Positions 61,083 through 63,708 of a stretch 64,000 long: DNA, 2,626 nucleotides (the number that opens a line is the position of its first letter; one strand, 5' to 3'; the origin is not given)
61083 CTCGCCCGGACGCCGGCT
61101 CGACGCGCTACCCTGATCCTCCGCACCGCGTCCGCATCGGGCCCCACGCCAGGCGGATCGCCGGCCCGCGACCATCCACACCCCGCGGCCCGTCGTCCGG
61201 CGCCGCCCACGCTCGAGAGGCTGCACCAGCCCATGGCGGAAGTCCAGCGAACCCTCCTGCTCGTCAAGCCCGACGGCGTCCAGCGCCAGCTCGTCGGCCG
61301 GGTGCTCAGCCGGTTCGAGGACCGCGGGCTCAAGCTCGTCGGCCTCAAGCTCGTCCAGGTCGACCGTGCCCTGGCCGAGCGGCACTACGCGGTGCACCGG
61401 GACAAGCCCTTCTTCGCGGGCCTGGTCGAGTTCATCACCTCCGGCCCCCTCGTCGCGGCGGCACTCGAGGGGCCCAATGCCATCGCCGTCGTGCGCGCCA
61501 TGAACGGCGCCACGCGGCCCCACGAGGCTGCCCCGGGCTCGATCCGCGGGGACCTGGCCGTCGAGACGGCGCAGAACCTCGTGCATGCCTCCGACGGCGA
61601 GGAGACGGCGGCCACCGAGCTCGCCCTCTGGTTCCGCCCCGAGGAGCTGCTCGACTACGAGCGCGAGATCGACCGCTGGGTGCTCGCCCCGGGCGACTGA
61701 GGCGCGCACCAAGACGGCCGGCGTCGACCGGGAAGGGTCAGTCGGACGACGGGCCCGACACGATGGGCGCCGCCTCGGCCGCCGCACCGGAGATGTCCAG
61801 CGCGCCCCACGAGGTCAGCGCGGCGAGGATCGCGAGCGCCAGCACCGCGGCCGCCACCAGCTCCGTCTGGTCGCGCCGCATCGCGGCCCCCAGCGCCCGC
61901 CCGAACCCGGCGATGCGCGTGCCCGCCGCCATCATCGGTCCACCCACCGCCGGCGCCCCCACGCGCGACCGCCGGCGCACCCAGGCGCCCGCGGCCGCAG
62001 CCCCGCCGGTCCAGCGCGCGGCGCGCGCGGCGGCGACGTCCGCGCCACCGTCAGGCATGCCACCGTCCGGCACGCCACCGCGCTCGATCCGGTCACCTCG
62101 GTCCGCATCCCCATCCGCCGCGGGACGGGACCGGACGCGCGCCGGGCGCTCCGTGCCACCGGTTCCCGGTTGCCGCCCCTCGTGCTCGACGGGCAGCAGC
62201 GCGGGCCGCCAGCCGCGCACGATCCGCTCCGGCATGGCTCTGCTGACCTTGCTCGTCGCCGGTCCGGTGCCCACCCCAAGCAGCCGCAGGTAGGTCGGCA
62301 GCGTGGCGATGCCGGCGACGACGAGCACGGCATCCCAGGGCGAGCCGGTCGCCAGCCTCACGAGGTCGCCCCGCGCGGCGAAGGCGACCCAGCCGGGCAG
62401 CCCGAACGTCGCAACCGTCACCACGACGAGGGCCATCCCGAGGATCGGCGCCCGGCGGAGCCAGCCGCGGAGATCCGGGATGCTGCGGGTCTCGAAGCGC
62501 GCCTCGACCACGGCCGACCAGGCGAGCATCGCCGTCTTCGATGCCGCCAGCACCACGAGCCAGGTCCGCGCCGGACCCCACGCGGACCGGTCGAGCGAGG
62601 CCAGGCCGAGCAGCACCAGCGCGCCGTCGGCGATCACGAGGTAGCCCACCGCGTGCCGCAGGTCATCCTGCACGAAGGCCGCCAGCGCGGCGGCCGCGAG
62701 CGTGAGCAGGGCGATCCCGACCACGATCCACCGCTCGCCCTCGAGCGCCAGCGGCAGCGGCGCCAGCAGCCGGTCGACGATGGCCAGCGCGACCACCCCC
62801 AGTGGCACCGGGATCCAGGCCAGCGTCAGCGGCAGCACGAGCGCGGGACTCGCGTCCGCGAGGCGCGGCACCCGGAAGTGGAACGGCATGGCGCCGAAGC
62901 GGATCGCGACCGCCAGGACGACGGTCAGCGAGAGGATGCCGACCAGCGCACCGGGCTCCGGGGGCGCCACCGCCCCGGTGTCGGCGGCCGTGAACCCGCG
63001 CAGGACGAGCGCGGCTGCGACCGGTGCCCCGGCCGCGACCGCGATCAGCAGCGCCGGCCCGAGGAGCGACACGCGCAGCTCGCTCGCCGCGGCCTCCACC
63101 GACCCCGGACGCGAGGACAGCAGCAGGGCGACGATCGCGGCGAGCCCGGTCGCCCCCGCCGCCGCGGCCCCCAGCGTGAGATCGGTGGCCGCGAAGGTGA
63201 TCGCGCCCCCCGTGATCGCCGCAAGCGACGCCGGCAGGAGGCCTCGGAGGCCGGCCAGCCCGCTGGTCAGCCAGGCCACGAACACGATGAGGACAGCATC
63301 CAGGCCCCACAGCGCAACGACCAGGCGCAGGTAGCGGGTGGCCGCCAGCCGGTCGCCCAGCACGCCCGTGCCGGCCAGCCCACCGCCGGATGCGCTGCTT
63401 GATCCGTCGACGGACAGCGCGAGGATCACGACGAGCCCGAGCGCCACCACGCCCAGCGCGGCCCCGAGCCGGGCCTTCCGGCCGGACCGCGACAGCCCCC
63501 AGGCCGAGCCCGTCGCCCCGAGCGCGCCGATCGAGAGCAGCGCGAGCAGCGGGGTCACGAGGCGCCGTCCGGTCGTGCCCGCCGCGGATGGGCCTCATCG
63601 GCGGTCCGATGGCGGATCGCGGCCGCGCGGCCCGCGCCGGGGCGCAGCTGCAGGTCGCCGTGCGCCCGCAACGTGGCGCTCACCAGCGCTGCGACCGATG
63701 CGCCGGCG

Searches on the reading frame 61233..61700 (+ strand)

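Call 54: search_protein_families(library=pfam, proteins=[window:61233-61700:+], max_evalue=0.00001)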
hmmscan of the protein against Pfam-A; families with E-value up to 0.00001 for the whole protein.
window:61233-61700:+ (155 aa): 1 family
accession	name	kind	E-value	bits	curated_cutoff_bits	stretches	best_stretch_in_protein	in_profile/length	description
PF00334.24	NDK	-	9.8e-53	178.1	27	1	5-138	1-134/135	Nucleoside diphosphate kinase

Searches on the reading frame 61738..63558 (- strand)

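Call 54: search_protein_families(library=pfam, proteins=[window:61738-63558:-], max_evalue=0.00001)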
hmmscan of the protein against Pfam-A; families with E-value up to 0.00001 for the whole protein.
window:61738-63558:- (606 aa): 1 family
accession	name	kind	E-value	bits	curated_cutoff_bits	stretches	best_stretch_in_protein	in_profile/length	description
PF00361.26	Proton_antipo_M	-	3.4e-12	46.6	21.5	1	151-417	29-289/294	NADH:quinone oxidoreductase/Mrp antiporter, TM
